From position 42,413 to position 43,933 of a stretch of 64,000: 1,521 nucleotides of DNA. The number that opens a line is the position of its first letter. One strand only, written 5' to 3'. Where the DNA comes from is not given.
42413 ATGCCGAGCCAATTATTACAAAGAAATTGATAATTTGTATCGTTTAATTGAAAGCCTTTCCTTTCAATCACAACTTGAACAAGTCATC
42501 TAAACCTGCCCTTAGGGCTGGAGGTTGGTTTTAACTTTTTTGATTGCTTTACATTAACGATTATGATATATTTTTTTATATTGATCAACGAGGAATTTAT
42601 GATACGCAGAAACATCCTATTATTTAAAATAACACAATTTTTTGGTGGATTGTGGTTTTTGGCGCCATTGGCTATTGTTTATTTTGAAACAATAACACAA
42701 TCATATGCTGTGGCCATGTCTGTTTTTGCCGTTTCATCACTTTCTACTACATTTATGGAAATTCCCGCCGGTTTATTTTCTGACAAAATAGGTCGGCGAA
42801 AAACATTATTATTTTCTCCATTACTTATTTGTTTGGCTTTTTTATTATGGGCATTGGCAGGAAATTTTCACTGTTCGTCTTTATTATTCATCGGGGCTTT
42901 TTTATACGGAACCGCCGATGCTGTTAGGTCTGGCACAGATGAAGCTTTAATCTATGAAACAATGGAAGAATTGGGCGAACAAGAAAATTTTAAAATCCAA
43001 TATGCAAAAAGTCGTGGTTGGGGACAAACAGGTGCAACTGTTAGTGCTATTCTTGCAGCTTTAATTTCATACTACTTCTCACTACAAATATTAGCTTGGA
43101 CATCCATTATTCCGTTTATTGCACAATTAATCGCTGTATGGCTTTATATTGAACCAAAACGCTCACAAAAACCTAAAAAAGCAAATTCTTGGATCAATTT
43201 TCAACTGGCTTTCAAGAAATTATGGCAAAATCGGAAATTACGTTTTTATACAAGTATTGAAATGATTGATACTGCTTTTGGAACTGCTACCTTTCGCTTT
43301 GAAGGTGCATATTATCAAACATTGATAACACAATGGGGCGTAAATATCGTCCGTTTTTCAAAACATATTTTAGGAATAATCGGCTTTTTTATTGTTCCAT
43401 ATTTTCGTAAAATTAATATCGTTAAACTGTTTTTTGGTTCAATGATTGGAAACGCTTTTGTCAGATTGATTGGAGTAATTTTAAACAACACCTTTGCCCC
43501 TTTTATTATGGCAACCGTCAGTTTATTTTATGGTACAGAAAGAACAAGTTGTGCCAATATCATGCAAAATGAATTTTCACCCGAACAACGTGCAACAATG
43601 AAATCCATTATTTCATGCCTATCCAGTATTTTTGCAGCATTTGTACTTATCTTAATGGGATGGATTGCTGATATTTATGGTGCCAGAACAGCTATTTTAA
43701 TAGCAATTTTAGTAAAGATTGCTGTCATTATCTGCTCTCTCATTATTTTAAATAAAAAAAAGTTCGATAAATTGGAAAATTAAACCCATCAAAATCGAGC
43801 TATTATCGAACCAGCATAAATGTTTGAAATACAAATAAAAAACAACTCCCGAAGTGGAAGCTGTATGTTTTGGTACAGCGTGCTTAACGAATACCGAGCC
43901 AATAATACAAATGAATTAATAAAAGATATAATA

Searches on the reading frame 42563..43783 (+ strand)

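Call 8: search_protein_families(library=pfam, proteins=[window:42563-43783:+], max_evalue=0.01)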
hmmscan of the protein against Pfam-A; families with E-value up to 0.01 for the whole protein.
window:42563-43783:+ (406 aa): 4 families
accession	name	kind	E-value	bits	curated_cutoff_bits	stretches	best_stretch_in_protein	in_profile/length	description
PF07690.21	MFS_1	-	1.5e-18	67.3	33.4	2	27-324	9-305/347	Major Facilitator Superfamily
PF05977.19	MFS_3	-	4.3e-05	22.6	27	1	46-136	42-134/524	Transmembrane secretion effector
PF20358.3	DUF6653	-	0.0014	18.7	27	1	161-225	30-92/170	Family of unknown function (DUF6653)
PF00083.30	Sugar_tr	-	0.0093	15.3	22.3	0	330-400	41-101/452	Sugar (and other) transporter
